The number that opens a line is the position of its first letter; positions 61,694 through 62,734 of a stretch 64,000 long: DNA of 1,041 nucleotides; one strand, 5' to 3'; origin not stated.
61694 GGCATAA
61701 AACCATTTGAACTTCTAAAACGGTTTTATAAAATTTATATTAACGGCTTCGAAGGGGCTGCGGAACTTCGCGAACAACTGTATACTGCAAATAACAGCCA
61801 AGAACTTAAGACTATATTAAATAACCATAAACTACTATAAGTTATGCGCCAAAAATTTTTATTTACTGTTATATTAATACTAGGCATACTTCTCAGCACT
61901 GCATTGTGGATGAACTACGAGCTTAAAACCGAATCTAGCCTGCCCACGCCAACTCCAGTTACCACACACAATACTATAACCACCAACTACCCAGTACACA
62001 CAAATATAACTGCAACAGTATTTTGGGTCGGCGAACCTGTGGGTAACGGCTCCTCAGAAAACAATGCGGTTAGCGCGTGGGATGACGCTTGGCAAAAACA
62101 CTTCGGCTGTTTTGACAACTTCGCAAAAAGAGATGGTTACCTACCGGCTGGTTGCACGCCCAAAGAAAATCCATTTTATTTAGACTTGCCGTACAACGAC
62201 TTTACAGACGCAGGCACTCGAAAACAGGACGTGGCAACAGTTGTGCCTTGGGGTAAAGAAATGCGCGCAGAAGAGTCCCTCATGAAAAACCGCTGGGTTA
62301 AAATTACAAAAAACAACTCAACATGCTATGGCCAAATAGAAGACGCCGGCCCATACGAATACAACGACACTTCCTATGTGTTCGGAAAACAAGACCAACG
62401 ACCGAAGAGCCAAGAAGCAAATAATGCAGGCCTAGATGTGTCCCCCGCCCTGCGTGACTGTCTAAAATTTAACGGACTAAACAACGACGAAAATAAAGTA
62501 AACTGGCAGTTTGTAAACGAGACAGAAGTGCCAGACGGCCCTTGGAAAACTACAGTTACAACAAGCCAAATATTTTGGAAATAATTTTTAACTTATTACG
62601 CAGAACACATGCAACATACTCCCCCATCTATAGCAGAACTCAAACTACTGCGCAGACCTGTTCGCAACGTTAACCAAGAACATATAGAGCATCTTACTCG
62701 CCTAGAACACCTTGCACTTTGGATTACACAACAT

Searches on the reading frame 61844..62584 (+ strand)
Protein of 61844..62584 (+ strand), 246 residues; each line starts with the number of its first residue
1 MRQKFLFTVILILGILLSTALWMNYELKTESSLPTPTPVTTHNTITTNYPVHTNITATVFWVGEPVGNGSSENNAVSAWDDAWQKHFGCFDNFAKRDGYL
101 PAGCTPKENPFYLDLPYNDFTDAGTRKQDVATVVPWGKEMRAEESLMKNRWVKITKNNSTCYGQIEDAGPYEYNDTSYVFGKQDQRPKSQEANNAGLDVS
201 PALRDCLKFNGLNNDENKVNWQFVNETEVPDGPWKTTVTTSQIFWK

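Call 81: find_encoding_contigs(protein=window:61844-62584:+, flank=10000, max_places=2)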
Protein window:61844-62584:+ (246 aa): 5 contigs read that carry it; 2 places shown.
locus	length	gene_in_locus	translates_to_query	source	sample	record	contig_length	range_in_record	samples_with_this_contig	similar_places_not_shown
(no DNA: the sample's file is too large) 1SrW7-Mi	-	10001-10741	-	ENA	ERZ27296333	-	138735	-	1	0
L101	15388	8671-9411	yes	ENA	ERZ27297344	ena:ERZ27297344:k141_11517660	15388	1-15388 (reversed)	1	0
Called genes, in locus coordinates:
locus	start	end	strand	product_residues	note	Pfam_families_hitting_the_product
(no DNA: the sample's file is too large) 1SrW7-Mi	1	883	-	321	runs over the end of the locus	PF01933:CofD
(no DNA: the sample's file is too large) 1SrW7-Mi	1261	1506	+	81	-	-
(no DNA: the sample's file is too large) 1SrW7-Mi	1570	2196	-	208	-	PF09335:VTT_dom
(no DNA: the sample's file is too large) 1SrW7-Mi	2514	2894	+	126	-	PF01541:GIY-YIG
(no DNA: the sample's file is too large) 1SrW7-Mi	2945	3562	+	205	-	PF00300:His_Phos_1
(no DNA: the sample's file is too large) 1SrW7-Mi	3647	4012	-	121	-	-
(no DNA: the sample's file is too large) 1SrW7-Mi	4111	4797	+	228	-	PF01479:S4, PF00849:PseudoU_synth_2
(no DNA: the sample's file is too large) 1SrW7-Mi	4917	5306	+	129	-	-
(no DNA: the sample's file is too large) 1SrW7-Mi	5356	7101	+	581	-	PF00664:ABC_membrane, PF00005:ABC_tran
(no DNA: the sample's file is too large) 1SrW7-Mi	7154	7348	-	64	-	-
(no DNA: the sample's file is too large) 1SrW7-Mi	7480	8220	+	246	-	PF01978:TrmB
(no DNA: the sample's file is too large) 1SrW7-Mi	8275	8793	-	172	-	PF06210:DUF1003 (weak), PF06103:DUF948 (weak), PF06009: (weak)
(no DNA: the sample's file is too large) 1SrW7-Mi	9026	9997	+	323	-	PF01207:Dus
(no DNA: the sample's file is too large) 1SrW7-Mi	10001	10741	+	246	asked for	-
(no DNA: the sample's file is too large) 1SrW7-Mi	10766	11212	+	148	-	PF06210:DUF1003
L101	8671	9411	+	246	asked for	-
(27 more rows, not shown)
